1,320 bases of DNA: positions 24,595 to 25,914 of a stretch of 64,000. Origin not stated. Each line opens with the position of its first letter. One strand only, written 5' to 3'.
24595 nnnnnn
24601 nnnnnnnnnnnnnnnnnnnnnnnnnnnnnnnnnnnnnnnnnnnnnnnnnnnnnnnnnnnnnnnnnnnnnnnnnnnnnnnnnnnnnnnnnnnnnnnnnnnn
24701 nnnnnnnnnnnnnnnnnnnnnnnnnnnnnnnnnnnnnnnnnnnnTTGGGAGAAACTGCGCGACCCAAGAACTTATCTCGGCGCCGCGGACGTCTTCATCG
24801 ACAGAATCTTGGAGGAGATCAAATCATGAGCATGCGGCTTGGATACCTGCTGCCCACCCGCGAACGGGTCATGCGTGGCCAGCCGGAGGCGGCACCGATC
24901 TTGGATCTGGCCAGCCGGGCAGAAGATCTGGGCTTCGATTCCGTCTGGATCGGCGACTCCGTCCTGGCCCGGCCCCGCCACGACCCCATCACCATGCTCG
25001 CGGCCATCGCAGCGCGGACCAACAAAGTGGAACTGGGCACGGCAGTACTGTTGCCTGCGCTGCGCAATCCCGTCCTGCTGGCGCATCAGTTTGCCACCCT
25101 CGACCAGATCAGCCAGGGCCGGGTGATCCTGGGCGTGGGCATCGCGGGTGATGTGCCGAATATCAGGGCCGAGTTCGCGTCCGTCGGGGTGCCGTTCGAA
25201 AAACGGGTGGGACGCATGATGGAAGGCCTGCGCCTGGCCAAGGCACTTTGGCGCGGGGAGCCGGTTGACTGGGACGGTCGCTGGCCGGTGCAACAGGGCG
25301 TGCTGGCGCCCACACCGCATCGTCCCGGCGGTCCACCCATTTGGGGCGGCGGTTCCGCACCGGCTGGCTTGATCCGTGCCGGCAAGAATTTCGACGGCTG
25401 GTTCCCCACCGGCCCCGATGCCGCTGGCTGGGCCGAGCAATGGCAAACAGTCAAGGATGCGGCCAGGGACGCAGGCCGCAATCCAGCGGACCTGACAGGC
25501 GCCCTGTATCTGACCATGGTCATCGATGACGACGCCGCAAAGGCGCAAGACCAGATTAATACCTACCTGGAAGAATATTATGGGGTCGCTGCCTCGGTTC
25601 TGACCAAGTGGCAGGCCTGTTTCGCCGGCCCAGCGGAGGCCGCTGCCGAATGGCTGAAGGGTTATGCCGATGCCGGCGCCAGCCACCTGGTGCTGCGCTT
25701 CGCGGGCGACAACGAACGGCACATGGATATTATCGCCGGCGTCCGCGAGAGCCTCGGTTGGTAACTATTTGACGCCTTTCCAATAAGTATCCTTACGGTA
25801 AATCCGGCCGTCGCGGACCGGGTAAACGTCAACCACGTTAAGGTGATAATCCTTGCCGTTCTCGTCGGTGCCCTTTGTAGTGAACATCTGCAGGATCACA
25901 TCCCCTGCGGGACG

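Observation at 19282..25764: Non-canonical protocatechuate operon: pcaHGB flanked by an amidohydrolase, two luciferase-like oxidoreductases and an ABM monooxygenase, without pcaC/pcaD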

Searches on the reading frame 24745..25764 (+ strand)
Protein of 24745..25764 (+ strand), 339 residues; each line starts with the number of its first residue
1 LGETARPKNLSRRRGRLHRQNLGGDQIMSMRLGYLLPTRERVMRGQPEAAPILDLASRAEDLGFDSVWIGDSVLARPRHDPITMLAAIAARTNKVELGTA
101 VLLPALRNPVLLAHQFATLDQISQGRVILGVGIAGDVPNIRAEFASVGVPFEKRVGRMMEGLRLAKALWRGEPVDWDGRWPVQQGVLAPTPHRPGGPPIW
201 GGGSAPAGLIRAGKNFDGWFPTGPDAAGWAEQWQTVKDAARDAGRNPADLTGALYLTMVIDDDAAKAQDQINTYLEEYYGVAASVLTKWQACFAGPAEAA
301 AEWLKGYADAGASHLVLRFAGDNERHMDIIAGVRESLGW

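Call 3: search_protein_families(library=pfam, proteins=[window:24745-25764:+])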
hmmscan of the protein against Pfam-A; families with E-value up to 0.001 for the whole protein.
window:24745-25764:+ (339 aa): 1 family
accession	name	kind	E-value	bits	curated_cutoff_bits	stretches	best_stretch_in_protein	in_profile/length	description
PF00296.26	Bac_luciferase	-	2.1e-64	218.3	27.9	1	30-309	1-281/314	Luciferase-like monooxygenase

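Call 4: search_protein_families(library=ncbifam, proteins=[window:24745-25764:+])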
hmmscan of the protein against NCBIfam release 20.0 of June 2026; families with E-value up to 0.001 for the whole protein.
window:24745-25764:+ (339 aa): 33 families (the best 25 are shown)
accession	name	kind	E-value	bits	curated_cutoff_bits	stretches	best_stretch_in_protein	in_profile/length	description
TIGR03619.1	F420_Rv2161c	subfamily_domain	3.8e-49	167.5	166.9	1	55-317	3-245/247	TIGR03619 family F420-dependent LLM class oxidoreductase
NF002619.0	PRK02271.1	equivalog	4.8e-32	111.5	276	1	50-270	14-225/329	5,10-methylenetetrahydromethanopterin reductase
TIGR03560.1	F420_Rv1855c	subfamily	2e-29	103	231.4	1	48-251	11-223/227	TIGR03560 family F420-dependent LLM class oxidoreductase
TIGR03571.1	lucif_BA3436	subfamily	3.7e-27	95.4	303.9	1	30-264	11-247/304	TIGR03571 family LLM class oxidoreductase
TIGR03621.1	F420_MSMEG_2516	subfamily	6.8e-27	94.4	213.15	1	47-215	11-169/295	TIGR03621 family F420-dependent LLM class oxidoreductase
TIGR04024.1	F420_NP1902A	hypoth_equivalog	7.8e-27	93.9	345.4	1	45-278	10-235/330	TIGR04024 family LLM class F420-dependent oxidoreductase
TIGR03555.1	F420_mer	equivalog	1.8e-26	93.3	348.7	1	52-270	14-224/325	5,10-methylenetetrahydromethanopterin reductase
TIGR03854.1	F420_MSMEG_3544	hypoth_equivalog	1.3e-25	90.4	295.6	1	55-324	18-273/290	TIGR03854 family LLM class F420-dependent oxidoreductase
TIGR03564.1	F420_MSMEG_4879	subfamily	8.5e-25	87.9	234.25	1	53-316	2-264/265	TIGR03564 family F420-dependent LLM class oxidoreductase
TIGR03554.1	F420_G6P_DH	equivalog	6.1e-24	84.6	420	1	52-271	18-244/331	glucose-6-phosphate dehydrogenase (coenzyme-F420)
TIGR03857.1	F420_MSMEG_2249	hypoth_equivalog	1.8e-22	80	218.4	1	48-273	12-229/329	TIGR03857 family LLM class F420-dependent oxidoreductase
TIGR03559.1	F420_Rv3520c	subfamily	7.6e-22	77.8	335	1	53-280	16-248/325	LLM class F420-dependent oxidoreductase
TIGR04465.1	ArgArg_F420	equivalog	8.3e-21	74.4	470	1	50-268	60-280/364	F420-dependent hydroxymycolic acid dehydrogenase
TIGR04021.1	LLM_DMSO2_sfnG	equivalog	5.6e-20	72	382.95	1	54-273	32-251/350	dimethylsulfone monooxygenase SfnG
TIGR03842.1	F420_CPS_4043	hypoth_equivalog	6e-20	71.6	295.45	1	42-272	5-220/329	TIGR03842 family LLM class F420-dependent oxidoreductase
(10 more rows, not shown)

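Call 10: find_homologous_proteins(query=window:24826-25764:+, max_evalue=1e-20)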
Query window:24826-25764:+ (312 aa): 6115 proteins with E <= 1e-20 among 8000 candidates; the best 120 are listed.
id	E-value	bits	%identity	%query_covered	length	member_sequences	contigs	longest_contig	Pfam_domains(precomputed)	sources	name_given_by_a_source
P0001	2.2e-207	706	100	100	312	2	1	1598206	PF00296.27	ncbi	-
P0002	1.1e-185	635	89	100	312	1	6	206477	PF00296.27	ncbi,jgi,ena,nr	ncbi:MAG: LLM class flavin-dependent oxidoreductase [Rhodospirillaceae bacterium]|jgi:alkanesulfonat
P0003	1.4e-179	615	86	100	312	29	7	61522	PF00296.27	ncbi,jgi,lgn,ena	ncbi:MAG: LLM class flavin-dependent oxidoreductase [Alphaproteobacteria bacterium]|jgi:alkanesulfon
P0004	4.4e-178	610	85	100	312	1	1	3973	PF00296.27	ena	-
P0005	4.3e-176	603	84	99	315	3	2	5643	PF00296.27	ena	-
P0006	3.4e-174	597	82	100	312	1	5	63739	PF00296.27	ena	-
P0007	3.2e-170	584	82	100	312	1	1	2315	PF00296.27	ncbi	-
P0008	6.5e-170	583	81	100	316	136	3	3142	PF00296.27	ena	-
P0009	1.7e-169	581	80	100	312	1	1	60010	PF00296.27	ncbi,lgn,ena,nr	ncbi:MAG: LLM class flavin-dependent oxidoreductase [Proteobacteria bacterium]|nr:LLM class flavin-d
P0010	1.1e-168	579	80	100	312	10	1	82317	PF00296.27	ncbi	-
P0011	3.1e-168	577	80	100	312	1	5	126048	PF00296.27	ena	-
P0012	2.9e-166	571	79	100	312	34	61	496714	PF00296.27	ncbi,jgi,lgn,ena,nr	ncbi:MAG: LLM class flavin-dependent oxidoreductase [Rhodospirillaceae bacterium]|jgi:alkanesulfonat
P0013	2.5e-164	564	78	99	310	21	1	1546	PF00296.27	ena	-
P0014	9.5e-163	559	78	100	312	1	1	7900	PF00296.27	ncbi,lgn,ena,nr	ncbi:MAG: LLM class flavin-dependent oxidoreductase [Proteobacteria bacterium]|nr:LLM class flavin-d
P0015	7.6e-160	550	77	100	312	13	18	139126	PF00296.27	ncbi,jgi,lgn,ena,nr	ncbi:MAG: LLM class flavin-dependent oxidoreductase [Rhodospirillaceae bacterium]|jgi:alkanesulfonat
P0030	7.9e-148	510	71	99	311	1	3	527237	PF00296.27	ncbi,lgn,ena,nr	ncbi:MAG: LLM class flavin-dependent oxidoreductase [Alphaproteobacteria bacterium]|nr:LLM class fla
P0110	4.3e-143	495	69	99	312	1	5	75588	PF00296.27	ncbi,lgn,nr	ncbi:MAG: LLM class flavin-dependent oxidoreductase [Burkholderiales bacterium]|nr:LLM class flavin-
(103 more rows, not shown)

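Call 11: find_encoding_contigs(protein=P0012, flank=10000, max_places=3)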
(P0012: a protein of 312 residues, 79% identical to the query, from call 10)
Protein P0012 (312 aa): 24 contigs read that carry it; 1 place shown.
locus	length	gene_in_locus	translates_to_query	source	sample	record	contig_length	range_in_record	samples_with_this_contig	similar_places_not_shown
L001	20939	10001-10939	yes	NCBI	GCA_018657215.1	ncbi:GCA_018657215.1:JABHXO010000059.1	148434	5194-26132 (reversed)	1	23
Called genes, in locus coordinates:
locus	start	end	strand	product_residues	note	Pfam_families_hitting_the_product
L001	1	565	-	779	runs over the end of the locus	PF01315:Ald_Xan_dh_C, PF02738:MoCoBD_1, PF20256:MoCoBD_2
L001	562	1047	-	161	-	PF00111:Fer2, PF01799:Fer2_2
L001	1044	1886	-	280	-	PF00941:FAD_binding_5, PF03450:CO_deh_flav_C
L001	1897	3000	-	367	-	PF01717:Meth_synt_2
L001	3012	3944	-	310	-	PF02826:2-Hacid_dh_C (weak), PF03446:NAD_binding_2, PF03807:F420_oxidored (weak), PF14833:NAD_binding_11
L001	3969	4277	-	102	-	PF02627:CMD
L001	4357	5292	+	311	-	PF01073:3Beta_HSD, PF01370:Epimerase, PF02719:Polysacc_synt_2, PF04321:RmlD_sub_bind, PF07993:NAD_binding_4 (faint), PF16363:GDP_Man_Dehyd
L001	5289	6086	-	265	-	PF00753:Lactamase_B, PF23023:Anti-Pycsar_Apyc1 (faint), PF12706:Lactamase_B_2 (weak)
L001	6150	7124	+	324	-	PF02558:ApbA, PF08546:ApbA_C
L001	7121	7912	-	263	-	PF00378:ECH_1, PF16113:ECH_2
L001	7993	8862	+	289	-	PF00296:Bac_luciferase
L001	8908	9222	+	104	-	PF03992:ABM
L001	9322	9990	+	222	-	PF01613:Flavin_Reduct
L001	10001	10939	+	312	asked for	PF00296:Bac_luciferase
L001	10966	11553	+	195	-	PF01553:Acyltransferase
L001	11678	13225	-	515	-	PF08666:SAF (weak), PF04295:GD_AH_second, PF20629:GD_AH_C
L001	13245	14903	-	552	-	PF02776:TPP_enzyme_N, PF00205:TPP_enzyme_M, PF02775:TPP_enzyme_C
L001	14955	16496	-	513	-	PF00501:AMP-binding, PF13193:AMP-binding_C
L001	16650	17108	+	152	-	PF01575:MaoC_dehydratas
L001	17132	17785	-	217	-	-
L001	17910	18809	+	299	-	PF00296:Bac_luciferase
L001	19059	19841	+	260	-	PF00497:SBP_bac_3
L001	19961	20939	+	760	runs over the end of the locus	PF01590:GAF (faint), PF13185:GAF_2 (weak), PF00512:HisKA, PF02518:HATPase_c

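Call 12: find_encoding_contigs(protein=P0030, flank=10000, max_places=2)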
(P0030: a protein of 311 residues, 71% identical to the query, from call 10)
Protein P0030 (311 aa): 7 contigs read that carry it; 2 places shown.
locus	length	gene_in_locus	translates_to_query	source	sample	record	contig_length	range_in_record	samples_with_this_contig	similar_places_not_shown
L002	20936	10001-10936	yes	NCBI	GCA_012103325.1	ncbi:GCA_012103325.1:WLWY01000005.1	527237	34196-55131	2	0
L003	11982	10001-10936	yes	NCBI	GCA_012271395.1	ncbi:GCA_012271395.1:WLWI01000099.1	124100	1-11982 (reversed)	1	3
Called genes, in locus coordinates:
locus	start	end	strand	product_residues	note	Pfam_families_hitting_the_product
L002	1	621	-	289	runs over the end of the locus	PF00126:HTH_1, PF03466:LysR_substrate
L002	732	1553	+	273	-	PF05721:PhyH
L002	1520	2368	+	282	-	PF05721:PhyH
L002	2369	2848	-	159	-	PF00111:Fer2 (weak), PF01799:Fer2_2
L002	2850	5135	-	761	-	PF01315:Ald_Xan_dh_C, PF02738:MoCoBD_1, PF20256:MoCoBD_2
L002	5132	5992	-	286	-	PF00941:FAD_binding_5, PF03450:CO_deh_flav_C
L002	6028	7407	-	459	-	PF03972:MmgE_PrpD_N, PF19305:MmgE_PrpD_C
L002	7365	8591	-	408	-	PF02515:CoA_transf_3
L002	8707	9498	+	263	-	PF00378:ECH_1, PF16113:ECH_2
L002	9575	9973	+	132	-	PF00903:Glyoxalase, PF13669:Glyoxalase_4 (weak)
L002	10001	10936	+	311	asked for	PF00296:Bac_luciferase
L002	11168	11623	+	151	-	PF04940:BLUF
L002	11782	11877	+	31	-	-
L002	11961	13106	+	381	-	PF14294:DUF4372, PF01609:DDE_Tnp_1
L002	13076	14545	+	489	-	PF00890:FAD_binding_2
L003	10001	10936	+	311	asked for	PF00296:Bac_luciferase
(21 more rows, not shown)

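Call 13: find_encoding_contigs(protein=P0110, flank=10000, max_places=2)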
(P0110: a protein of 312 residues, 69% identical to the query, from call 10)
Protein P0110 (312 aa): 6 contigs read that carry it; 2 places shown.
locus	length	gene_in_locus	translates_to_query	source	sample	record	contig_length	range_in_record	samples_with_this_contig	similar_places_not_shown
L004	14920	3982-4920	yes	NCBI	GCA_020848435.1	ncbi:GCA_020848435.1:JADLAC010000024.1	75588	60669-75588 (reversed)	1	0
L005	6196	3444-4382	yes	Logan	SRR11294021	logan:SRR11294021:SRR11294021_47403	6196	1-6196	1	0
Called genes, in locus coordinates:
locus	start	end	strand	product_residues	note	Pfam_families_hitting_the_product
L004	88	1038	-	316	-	PF03401:TctC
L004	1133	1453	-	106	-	PF18480:DUF5615 (weak)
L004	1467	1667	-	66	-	PF04255:DUF433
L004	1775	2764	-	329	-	PF03401:TctC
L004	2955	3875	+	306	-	PF01436:NHL (faint)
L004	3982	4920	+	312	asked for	PF00296:Bac_luciferase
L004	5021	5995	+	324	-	PF03401:TctC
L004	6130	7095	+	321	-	PF03401:TctC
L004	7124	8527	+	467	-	PF03972:MmgE_PrpD_N, PF19305:MmgE_PrpD_C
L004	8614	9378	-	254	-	PF02596:DUF169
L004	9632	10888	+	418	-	PF04909:Amidohydro_2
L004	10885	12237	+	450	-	PF03972:MmgE_PrpD_N, PF19305:MmgE_PrpD_C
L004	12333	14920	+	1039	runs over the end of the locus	PF01339:CheB_methylest, PF03705:CheR_N, PF01739:CheR, PF13596:PAS_10, PF00989:PAS, PF08448:PAS_4, PF08447:PAS_3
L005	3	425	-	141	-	?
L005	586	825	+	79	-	-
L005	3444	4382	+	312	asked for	PF00296:Bac_luciferase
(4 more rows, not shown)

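Call 15: find_related_loci(query=window:24826-25764:+, collection=genome_contigs, flank=10000)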
Query window:24826-25764:+ (312 aa) in genome_contigs; peptide patterns used: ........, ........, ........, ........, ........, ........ (x = any residue, [..] = any of these).
272 stretches matched a pattern; 184 encode a relative of the query (tblastn E <= 1e-3); the best 80 are kept; 80 distinct loci.
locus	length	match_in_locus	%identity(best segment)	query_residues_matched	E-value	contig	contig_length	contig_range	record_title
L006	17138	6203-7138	89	1-312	9e-177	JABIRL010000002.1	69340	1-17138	MAG: Rhodospirillaceae bacterium isolate SI072_bin164 k141_3591617, whole genome shotgun sequence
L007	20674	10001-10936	86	1-312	2e-172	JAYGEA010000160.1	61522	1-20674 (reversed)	MAG: Alphaproteobacteria bacterium isolate OC3_3000m_MAG_220 OC3_3000m_contig_1106898, whole genome shotgun sequence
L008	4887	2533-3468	85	1-312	1e-175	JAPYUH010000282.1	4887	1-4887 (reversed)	MAG: Alphaproteobacteria bacterium isolate PW8.maxbin2.065_sub PW8_19839_length_4887_cov_14.570157, whole genome shotgun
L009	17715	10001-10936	78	1-312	6e-167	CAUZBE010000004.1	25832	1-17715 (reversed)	MAG: Alphaproteobacteria bacterium isolate CB11b_AW.37 genome assembly, contig: Ga0310124_10000566, whole genome shotgun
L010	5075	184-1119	78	1-312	1e-167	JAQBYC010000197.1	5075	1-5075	MAG: Proteobacteria bacterium isolate casp150-mb.302 NODE_39431_length_5075_cov_0.142886, whole genome shotgun sequence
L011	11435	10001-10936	79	1-312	2e-158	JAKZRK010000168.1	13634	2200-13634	MAG: Alphaproteobacteria bacterium isolate Langseth_MAG_00005 Langseth_MAG_00005_000000000168, whole genome shotgun sequ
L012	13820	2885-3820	75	1-312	3e-158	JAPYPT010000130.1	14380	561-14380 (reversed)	MAG: Alphaproteobacteria bacterium isolate PW10.maxbin2.068 PW10_4849_length_14380_cov_9.691588, whole genome shotgun se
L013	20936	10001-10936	80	1-312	4e-158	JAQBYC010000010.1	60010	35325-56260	MAG: Proteobacteria bacterium isolate casp150-mb.302 NODE_1251_length_60010_cov_0.153027, whole genome shotgun sequence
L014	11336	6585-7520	75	1-312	5e-156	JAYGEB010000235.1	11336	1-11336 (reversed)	MAG: Alphaproteobacteria bacterium isolate OC6_4000m_MAG_82 OC6_4000m_contig_3771808, whole genome shotgun sequence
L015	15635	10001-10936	77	1-312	2e-146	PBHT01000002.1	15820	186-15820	MAG: Acidobacteria bacterium isolate SP3022 19899, whole genome shotgun sequence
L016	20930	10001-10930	66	1-310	2e-141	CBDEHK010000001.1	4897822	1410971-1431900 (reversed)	MAG: Alphaproteobacteria bacterium isolate b8b7b69a-d3a0-4c11-b006-0a04b1716f3a genome assembly, contig: contig_1, whole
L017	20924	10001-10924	69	5-312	1e-140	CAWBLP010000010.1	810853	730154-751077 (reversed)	MAG: uncultured Alphaproteobacteria bacterium isolate MFD02416.bin.1.382 genome assembly, contig: contig_10851, whole ge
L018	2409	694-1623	67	1-310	3e-142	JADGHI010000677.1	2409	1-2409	MAG: Acetobacteraceae bacterium isolate HOG26 NODE_23610_length_2409_cov_6.754545, whole genome shotgun sequence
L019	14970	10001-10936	68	1-312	1e-133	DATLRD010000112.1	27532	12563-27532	MAG TPA_asm: Stellaceae bacterium isolate SMAG_U13895 k141_1161964, whole genome shotgun sequence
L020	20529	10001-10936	63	1-312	8e-133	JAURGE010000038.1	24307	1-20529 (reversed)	MAG: Alphaproteobacteria bacterium isolate SFB_3D_50_49 NODE_38_length_24307_cov_4.073009, whole genome shotgun sequence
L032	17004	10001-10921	64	1-307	1e-122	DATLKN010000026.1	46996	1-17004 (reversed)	MAG TPA_asm: Stellaceae bacterium isolate SMAG_U13723 k141_109767, whole genome shotgun sequence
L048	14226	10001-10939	56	1-310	9e-105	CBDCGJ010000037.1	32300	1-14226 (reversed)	MAG: Alphaproteobacteria bacterium isolate cc1c3500-9aa0-4c1a-a7a2-ca8b525d7025 genome assembly, contig: contig_37, whol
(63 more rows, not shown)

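Call 17: find_encoding_contigs(protein=P0009, flank=10000, max_places=2)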
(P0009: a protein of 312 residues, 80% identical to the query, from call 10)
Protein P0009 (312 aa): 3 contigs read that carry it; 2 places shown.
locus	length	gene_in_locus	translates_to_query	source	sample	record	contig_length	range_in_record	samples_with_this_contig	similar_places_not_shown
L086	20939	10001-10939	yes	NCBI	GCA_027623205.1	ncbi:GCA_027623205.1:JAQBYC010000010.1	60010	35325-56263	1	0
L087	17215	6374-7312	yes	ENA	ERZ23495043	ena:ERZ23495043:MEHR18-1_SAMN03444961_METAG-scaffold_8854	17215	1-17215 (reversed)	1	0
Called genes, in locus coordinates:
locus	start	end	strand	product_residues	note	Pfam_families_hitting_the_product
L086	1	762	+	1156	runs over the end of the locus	PF00289:Biotin_carb_N, PF02222:ATP-grasp, PF02786:CPSase_L_D2, PF25919:BSH_CusB (faint), PF02785:Biotin_carb_C, PF00682:HMGL-like, PF02436:PYC_OADA, PF00364:Biotin_lipoyl, +1 more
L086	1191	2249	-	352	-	PF00891:Methyltransf_2, PF02353:CMAS, PF05175:MTS, PF13489:Methyltransf_23, PF13847:Methyltransf_31, PF08241:Methyltransf_11, PF08242:Methyltransf_12, PF13649:Methyltransf_25, +5 more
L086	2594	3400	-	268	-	PF00378:ECH_1, PF16113:ECH_2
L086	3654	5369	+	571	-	PF07969:Amidohydro_3, PF01979:Amidohydro_1 (weak)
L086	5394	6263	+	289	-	PF00296:Bac_luciferase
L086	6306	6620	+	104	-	PF03992:ABM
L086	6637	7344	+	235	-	PF12391:PCDO_beta_N, PF00775:Dioxygenase_C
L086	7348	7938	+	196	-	PF00775:Dioxygenase_C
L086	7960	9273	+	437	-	PF00206:Lyase_1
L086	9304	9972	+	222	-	PF01613:Flavin_Reduct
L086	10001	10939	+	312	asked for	PF00296:Bac_luciferase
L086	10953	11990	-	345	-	PF01717:Meth_synt_2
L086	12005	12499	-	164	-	PF00903:Glyoxalase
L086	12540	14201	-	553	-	PF02776:TPP_enzyme_N, PF00205:TPP_enzyme_M, PF02775:TPP_enzyme_C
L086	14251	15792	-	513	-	PF00501:AMP-binding, PF13193:AMP-binding_C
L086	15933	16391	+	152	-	PF19315:MC_hydratase (weak), PF01575:MaoC_dehydratas, PF13452:FAS1_DH_region (weak)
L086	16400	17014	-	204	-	-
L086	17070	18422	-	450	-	PF02812:ELFV_dehydrog_N, PF00208:ELFV_dehydrog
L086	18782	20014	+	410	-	PF07690:MFS_1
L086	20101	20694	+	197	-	PF01965:DJ-1_PfpI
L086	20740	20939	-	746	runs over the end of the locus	PF05226:CHASE2, PF00989:PAS, PF13188:PAS_8 (faint), PF13426:PAS_9, PF00512:HisKA, PF13581:HATPase_c_2 (weak), PF02518:HATPase_c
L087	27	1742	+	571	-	PF07969:Amidohydro_3, PF01979:Amidohydro_1 (weak)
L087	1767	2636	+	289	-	PF00296:Bac_luciferase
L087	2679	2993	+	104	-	PF03992:ABM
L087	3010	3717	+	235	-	PF12391:PCDO_beta_N, PF00775:Dioxygenase_C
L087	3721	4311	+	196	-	PF00775:Dioxygenase_C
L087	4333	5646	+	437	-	PF00206:Lyase_1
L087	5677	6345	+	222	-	PF01613:Flavin_Reduct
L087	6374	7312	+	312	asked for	PF00296:Bac_luciferase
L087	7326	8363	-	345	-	PF01717:Meth_synt_2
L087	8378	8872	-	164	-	PF00903:Glyoxalase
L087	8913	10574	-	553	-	PF02776:TPP_enzyme_N, PF00205:TPP_enzyme_M, PF02775:TPP_enzyme_C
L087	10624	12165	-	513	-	PF00501:AMP-binding, PF13193:AMP-binding_C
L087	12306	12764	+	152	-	PF19315:MC_hydratase (weak), PF01575:MaoC_dehydratas, PF13452:FAS1_DH_region (weak)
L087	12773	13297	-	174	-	-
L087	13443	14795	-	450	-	PF02812:ELFV_dehydrog_N, PF00208:ELFV_dehydrog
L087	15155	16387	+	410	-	PF07690:MFS_1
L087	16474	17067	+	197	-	PF01965:DJ-1_PfpI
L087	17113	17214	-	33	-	?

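Call 18: find_encoding_contigs(protein=P0002, flank=10000, max_places=2)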
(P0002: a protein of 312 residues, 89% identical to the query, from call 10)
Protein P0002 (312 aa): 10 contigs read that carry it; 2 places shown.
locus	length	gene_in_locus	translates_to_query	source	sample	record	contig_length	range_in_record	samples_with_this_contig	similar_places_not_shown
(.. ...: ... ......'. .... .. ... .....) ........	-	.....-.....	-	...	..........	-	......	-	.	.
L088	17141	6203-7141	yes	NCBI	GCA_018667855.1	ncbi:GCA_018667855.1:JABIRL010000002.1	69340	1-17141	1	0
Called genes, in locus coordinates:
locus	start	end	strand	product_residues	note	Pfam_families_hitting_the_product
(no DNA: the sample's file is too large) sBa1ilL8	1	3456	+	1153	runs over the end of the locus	PF00289:Biotin_carb_N, PF02222:ATP-grasp (weak), PF02786:CPSase_L_D2, PF25919:BSH_CusB (faint), PF02785:Biotin_carb_C, PF00682:HMGL-like, PF02436:PYC_OADA, PF00364:Biotin_lipoyl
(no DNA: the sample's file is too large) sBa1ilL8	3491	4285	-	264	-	PF00378:ECH_1, PF16113:ECH_2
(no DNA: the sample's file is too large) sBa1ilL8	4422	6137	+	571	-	PF01979:Amidohydro_1 (faint), PF07969:Amidohydro_3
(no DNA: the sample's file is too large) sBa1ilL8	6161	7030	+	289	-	PF00296:Bac_luciferase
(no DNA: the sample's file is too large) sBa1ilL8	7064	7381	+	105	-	PF03992:ABM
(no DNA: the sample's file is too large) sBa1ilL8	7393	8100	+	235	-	PF12391:PCDO_beta_N, PF00775:Dioxygenase_C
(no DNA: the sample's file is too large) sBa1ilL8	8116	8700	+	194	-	PF00775:Dioxygenase_C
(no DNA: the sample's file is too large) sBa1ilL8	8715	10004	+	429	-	PF00206:Lyase_1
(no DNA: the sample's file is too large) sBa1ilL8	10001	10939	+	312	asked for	PF00296:Bac_luciferase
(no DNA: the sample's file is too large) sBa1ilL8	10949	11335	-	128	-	PF12680:SnoaL_2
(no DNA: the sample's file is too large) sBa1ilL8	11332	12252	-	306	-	PF01522:Polysacc_deac_1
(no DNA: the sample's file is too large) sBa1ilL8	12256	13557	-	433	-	PF01979:Amidohydro_1, PF07969:Amidohydro_3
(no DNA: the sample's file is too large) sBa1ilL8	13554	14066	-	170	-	PF09349:OHCU_decarbox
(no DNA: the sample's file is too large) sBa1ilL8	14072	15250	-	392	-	PF06181:Urate_ox_N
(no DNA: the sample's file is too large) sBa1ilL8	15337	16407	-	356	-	PF02608:Bmp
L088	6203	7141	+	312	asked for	PF00296:Bac_luciferase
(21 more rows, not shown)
